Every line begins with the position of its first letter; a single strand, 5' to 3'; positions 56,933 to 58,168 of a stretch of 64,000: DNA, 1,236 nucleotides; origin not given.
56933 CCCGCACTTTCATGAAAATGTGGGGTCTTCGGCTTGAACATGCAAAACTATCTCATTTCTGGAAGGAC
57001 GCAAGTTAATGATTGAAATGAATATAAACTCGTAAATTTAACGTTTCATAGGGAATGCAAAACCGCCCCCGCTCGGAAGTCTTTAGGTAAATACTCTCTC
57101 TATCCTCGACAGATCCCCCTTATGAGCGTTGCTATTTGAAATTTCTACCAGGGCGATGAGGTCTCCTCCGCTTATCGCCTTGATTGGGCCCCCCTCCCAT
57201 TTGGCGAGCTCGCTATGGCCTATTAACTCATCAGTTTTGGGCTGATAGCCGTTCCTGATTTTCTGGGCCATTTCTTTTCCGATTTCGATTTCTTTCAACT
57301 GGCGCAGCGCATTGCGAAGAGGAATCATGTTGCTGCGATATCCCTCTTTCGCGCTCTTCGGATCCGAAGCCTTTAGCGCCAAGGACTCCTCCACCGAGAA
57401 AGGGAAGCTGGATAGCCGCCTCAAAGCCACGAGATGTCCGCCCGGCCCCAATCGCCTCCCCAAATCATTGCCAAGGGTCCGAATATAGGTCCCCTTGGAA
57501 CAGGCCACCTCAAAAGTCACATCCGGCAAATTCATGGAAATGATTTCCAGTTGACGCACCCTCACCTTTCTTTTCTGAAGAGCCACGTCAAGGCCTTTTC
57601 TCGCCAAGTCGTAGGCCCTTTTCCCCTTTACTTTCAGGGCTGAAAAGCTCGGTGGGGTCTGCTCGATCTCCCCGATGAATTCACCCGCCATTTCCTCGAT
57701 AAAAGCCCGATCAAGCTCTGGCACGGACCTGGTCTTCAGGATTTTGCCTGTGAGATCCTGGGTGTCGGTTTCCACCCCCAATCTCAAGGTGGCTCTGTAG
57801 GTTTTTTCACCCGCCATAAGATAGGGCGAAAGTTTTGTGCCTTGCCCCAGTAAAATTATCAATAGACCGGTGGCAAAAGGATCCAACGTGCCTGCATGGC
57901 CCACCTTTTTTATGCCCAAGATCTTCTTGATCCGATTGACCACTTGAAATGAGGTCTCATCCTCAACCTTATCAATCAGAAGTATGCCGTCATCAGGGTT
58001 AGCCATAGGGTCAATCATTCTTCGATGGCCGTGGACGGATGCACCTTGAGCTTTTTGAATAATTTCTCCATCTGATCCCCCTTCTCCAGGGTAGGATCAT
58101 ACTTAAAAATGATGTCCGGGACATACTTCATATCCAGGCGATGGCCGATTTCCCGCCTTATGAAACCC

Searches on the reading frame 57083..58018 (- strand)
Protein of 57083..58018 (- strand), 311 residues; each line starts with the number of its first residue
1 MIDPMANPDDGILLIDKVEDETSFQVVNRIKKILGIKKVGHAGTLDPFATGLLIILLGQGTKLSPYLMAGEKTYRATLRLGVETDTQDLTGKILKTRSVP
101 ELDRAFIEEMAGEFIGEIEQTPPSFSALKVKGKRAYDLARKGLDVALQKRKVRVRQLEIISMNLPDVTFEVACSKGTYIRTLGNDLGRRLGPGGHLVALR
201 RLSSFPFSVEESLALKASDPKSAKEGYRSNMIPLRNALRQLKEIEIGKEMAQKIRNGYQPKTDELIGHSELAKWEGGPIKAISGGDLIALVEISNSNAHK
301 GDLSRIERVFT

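Call 67: list_cluster_members(proteins=[window:57083-58018:-, window:58015-58383:-, window:58942-61593:-, window:61938-63413:-, window:23177-24058:+, window:26832-28037:+, window:28137-29957:+, window:48521-50068:-, window:31255-32250:-, window:38512-39477:-])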
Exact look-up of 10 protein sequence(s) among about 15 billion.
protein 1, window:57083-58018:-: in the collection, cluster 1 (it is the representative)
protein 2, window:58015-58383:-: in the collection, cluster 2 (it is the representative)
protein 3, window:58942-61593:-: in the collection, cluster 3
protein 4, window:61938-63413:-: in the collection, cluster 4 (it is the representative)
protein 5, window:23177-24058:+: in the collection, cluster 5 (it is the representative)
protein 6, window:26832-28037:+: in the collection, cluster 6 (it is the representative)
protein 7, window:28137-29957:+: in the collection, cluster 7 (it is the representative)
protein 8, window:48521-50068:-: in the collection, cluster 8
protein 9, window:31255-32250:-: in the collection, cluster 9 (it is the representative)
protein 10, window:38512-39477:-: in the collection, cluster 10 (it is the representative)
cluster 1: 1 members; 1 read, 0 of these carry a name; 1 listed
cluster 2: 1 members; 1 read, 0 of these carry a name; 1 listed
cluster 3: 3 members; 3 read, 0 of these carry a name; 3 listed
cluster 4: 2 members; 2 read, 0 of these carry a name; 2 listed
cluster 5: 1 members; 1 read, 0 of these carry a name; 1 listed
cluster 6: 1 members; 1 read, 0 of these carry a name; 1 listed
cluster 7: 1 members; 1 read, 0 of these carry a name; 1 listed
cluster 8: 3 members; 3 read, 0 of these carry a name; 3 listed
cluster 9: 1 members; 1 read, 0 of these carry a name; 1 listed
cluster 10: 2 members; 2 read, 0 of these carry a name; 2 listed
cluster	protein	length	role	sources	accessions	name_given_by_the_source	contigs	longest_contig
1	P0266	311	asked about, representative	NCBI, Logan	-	-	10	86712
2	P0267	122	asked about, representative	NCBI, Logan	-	-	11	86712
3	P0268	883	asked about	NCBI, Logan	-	-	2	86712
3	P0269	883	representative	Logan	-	-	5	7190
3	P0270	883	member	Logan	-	-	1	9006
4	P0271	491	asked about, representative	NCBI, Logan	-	-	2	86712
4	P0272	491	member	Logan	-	-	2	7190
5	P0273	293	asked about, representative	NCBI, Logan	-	-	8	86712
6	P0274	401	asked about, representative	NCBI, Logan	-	-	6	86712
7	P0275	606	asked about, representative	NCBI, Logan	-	-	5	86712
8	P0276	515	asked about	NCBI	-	-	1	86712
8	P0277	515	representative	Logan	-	-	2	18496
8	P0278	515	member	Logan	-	-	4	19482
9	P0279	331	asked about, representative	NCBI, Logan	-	-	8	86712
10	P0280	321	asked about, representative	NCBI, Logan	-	-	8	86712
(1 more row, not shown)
